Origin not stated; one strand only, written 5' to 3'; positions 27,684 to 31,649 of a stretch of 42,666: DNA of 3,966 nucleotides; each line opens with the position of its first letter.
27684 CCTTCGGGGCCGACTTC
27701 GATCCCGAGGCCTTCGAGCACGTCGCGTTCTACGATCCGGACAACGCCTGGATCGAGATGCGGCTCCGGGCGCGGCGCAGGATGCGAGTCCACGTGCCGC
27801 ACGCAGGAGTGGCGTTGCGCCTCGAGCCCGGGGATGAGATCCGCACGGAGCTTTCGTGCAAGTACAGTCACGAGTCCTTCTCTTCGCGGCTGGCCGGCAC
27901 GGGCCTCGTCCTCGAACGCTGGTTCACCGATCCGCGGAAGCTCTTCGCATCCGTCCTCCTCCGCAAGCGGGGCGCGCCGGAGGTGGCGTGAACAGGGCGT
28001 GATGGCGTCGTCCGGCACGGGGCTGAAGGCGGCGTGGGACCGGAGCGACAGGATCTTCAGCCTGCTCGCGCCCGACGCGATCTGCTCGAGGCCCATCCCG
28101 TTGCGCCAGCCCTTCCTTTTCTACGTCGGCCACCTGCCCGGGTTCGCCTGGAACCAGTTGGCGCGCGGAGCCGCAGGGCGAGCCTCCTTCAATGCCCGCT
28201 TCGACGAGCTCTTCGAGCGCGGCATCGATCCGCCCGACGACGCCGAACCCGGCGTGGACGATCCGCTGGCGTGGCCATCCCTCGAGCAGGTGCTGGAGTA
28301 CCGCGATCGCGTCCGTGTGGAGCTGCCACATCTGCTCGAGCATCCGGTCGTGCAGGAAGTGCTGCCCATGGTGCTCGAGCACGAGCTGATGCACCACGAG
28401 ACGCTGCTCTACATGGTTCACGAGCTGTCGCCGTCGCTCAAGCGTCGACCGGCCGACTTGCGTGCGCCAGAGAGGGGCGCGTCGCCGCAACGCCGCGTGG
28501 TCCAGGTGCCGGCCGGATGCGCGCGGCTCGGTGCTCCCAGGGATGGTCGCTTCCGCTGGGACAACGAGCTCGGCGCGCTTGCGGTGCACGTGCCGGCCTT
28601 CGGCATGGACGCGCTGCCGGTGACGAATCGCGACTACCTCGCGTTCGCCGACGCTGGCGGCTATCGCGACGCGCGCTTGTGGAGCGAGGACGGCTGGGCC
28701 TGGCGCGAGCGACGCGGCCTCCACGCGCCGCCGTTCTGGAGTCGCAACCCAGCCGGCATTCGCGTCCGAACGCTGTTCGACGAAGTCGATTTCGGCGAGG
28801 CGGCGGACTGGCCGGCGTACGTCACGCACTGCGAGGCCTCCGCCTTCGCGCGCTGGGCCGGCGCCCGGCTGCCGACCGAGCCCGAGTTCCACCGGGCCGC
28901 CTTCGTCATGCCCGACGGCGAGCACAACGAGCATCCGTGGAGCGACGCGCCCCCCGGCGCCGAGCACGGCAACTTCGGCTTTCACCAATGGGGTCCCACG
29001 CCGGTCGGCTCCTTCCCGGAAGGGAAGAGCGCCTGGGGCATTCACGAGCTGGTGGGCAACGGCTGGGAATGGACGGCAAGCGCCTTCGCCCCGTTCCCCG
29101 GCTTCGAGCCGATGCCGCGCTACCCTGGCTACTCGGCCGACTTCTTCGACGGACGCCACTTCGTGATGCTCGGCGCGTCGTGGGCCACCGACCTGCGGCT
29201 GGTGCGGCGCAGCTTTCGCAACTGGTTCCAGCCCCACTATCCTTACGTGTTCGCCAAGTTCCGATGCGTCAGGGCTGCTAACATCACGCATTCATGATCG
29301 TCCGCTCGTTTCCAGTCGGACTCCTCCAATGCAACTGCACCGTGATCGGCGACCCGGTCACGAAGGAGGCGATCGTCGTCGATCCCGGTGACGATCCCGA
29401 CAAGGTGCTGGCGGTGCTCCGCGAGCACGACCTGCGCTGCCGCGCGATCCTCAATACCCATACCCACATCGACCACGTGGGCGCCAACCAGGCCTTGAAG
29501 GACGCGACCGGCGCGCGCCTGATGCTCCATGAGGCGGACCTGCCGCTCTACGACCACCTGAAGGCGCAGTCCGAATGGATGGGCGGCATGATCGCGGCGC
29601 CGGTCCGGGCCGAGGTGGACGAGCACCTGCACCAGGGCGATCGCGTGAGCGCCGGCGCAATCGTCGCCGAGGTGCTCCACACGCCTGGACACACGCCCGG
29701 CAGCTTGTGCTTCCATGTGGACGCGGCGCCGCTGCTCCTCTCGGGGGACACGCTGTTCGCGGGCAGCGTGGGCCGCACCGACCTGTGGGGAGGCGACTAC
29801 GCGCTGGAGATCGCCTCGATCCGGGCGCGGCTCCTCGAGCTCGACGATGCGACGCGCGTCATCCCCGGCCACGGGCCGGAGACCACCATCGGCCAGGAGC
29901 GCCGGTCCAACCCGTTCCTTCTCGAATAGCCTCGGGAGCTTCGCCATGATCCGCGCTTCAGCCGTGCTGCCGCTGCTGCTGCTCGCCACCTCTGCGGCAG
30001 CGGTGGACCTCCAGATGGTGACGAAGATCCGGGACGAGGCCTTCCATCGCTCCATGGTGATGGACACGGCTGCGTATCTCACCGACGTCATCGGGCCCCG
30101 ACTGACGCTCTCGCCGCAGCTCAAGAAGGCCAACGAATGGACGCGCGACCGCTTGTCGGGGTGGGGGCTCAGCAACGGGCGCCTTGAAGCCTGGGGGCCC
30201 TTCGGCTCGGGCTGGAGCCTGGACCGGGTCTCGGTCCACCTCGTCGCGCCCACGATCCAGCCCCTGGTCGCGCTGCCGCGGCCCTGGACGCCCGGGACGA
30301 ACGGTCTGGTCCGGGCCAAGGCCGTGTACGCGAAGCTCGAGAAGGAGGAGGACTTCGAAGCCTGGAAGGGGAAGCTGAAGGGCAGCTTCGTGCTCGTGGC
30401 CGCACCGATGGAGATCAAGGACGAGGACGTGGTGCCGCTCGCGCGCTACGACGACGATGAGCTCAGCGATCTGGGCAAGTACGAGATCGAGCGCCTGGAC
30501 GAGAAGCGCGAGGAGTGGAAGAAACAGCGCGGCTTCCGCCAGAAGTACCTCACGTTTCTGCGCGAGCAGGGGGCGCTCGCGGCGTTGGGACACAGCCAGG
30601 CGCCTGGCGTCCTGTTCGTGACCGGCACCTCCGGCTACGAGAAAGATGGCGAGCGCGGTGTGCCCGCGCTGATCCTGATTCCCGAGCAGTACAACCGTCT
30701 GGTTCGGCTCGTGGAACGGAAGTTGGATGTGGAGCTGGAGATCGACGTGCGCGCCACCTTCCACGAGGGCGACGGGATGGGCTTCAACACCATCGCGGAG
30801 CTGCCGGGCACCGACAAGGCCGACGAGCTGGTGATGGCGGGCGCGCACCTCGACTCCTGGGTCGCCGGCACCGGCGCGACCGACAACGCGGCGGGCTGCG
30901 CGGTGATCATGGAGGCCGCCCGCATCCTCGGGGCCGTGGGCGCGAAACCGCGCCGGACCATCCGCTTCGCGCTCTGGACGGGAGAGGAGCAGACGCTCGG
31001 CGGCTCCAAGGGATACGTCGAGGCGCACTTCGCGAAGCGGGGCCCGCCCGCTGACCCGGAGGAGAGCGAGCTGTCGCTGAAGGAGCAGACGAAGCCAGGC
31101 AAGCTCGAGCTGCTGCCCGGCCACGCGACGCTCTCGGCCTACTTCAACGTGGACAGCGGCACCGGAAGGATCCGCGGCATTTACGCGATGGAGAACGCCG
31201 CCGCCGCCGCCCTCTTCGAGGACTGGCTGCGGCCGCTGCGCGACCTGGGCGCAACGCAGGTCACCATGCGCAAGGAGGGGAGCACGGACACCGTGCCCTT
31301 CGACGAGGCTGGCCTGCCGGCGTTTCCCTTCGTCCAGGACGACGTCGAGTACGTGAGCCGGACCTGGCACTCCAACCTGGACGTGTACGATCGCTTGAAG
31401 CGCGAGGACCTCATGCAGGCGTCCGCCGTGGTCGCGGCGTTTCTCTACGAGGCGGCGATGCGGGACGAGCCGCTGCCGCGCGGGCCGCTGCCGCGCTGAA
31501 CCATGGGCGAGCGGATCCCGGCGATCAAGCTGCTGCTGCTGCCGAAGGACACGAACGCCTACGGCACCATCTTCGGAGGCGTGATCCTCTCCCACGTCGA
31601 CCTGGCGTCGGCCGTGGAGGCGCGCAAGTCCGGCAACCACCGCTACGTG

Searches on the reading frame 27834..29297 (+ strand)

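Call 8: search_protein_families(library=pfam, proteins=[window:27834-29297:+], max_evalue=0.001)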
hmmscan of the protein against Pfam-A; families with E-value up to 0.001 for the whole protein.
window:27834-29297:+ (487 aa): 2 families
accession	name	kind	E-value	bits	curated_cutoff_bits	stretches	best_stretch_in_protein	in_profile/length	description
PF03781.23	FGE-sulfatase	-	2e-41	142.8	23.3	1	221-480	4-255/255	Sulfatase-modifying factor enzyme 1-like domain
PF12867.12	DinB_2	-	1.4e-06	29.2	24.8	1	64-190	2-127/128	DinB superfamily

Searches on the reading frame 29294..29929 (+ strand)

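Call 8: search_protein_families(library=pfam, proteins=[window:29294-29929:+], max_evalue=0.001)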
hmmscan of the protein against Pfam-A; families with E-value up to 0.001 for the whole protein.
window:29294-29929:+ (211 aa): 1 family
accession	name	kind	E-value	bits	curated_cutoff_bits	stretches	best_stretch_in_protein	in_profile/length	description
PF00753.33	Lactamase_B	-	1.5e-32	113.6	22.7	1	9-193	2-196/196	Metallo-beta-lactamase superfamily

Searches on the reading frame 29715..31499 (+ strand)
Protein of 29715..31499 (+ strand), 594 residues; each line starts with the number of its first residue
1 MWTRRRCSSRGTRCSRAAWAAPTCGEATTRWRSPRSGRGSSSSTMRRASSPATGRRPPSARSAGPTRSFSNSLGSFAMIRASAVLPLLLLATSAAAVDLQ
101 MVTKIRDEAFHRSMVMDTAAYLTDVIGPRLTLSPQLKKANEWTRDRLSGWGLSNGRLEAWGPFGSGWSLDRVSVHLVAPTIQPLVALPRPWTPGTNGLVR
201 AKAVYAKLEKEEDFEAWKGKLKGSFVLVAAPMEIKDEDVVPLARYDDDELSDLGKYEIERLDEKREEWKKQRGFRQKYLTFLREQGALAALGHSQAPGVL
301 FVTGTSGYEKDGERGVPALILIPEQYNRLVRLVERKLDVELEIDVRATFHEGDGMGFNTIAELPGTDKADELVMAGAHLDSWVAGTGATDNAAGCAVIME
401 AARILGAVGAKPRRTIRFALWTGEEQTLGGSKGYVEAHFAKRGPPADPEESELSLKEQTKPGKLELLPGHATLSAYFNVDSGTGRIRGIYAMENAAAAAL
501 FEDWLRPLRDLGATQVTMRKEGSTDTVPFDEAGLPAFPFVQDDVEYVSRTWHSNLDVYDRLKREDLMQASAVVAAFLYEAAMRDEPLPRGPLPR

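Call 8: search_protein_families(library=pfam, proteins=[window:29715-31499:+], max_evalue=0.001)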
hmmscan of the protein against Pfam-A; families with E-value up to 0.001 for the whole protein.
window:29715-31499:+ (594 aa): 2 families
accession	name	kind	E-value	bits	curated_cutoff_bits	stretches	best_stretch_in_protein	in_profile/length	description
PF04389.22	Peptidase_M28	-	1.1e-32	113.8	21.3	1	358-576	1-192/193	Peptidase family M28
PF01546.33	Peptidase_M20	-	4.6e-08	33.7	24.6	1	383-576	28-203/206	Peptidase family M20/M25/M40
